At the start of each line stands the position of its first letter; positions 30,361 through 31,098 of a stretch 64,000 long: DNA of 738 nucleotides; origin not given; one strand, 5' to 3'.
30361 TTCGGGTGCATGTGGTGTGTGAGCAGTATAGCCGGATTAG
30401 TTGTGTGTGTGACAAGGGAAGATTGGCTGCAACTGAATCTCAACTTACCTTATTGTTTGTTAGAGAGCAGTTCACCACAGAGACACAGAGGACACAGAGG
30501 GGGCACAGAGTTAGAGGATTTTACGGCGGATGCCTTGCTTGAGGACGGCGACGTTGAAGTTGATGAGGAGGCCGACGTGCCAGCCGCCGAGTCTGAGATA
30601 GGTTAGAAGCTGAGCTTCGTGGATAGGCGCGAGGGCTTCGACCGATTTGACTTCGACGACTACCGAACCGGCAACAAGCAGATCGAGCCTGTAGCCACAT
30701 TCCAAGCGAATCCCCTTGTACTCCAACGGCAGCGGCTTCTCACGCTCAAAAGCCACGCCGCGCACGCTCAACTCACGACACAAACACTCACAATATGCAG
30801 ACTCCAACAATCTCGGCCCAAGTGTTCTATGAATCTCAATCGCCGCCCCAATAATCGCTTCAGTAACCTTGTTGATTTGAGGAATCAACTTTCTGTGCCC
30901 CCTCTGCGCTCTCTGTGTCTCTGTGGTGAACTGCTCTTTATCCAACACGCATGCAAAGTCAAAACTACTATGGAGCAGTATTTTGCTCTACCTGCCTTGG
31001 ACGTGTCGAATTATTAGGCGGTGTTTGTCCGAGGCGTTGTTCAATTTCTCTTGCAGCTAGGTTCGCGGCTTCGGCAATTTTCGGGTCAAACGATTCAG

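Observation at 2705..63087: About 25 long hairpins with heptad-periodic (STRR-like) arms occupy nearly every gene or operon boundary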

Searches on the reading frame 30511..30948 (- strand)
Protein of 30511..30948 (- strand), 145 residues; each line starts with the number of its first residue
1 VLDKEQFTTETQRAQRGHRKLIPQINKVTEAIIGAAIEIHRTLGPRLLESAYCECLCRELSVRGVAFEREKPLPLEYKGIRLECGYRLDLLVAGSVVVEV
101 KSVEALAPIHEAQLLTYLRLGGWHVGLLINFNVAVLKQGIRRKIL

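Call 27: search_protein_families(library=ncbifam, proteins=[window:30511-30948:-], max_evalue=0.01)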
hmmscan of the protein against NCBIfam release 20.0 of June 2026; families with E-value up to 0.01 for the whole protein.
window:30511-30948:- (145 aa): 1 family
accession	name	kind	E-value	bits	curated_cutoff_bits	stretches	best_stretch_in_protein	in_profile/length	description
TIGR04256.1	GxxExxY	subfamily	2.8e-41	140.5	35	1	28-143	2-115/116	GxxExxY protein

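Call 41: find_related_loci(query=window:30514-30888:-, collection=metagenome_contigs, flank=1500)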
Query seq(125 aa) (125 aa) in metagenome_contigs; peptide patterns used: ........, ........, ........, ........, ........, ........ (x = any residue, [..] = any of these).
600 stretches matched a pattern (row limit reached: there are more); 488 encode a relative of the query (tblastn E <= 1e-3); the best 80 are kept; 80 distinct loci.
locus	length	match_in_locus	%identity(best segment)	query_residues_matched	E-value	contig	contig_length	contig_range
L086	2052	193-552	80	6-125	6e-65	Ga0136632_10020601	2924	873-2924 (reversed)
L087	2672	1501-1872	80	2-125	3e-64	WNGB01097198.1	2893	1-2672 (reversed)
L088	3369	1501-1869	76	3-125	1e-63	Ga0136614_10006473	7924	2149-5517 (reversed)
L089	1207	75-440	80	4-125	9e-67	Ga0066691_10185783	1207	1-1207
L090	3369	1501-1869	79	3-125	5e-63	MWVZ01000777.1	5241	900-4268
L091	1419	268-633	80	4-125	1e-65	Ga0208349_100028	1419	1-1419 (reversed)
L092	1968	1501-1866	80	4-125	6e-64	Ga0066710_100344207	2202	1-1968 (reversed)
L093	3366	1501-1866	80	4-125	8e-63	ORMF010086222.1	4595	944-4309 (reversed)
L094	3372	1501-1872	77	2-125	2e-62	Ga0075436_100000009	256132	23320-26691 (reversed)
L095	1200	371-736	80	4-125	6e-66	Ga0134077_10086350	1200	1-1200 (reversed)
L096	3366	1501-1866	80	4-125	2e-62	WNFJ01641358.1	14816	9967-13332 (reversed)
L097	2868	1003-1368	80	4-125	2e-62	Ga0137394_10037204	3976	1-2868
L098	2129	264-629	80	4-125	1e-62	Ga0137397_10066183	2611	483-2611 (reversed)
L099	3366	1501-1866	79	4-125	3e-62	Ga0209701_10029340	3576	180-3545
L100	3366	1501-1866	78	4-125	2e-61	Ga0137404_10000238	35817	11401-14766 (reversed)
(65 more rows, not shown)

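Call 73: search_solved_structures(query=window:30514-30888:-, max_evalue=1, show_alignments=1)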
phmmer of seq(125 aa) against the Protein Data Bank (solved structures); distinct sequences matched with E-value up to 1: 1.
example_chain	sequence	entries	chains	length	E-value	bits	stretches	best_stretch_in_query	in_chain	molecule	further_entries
6ner_A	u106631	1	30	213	0.16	15.7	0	74-118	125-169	BMC-H tandem fusion protein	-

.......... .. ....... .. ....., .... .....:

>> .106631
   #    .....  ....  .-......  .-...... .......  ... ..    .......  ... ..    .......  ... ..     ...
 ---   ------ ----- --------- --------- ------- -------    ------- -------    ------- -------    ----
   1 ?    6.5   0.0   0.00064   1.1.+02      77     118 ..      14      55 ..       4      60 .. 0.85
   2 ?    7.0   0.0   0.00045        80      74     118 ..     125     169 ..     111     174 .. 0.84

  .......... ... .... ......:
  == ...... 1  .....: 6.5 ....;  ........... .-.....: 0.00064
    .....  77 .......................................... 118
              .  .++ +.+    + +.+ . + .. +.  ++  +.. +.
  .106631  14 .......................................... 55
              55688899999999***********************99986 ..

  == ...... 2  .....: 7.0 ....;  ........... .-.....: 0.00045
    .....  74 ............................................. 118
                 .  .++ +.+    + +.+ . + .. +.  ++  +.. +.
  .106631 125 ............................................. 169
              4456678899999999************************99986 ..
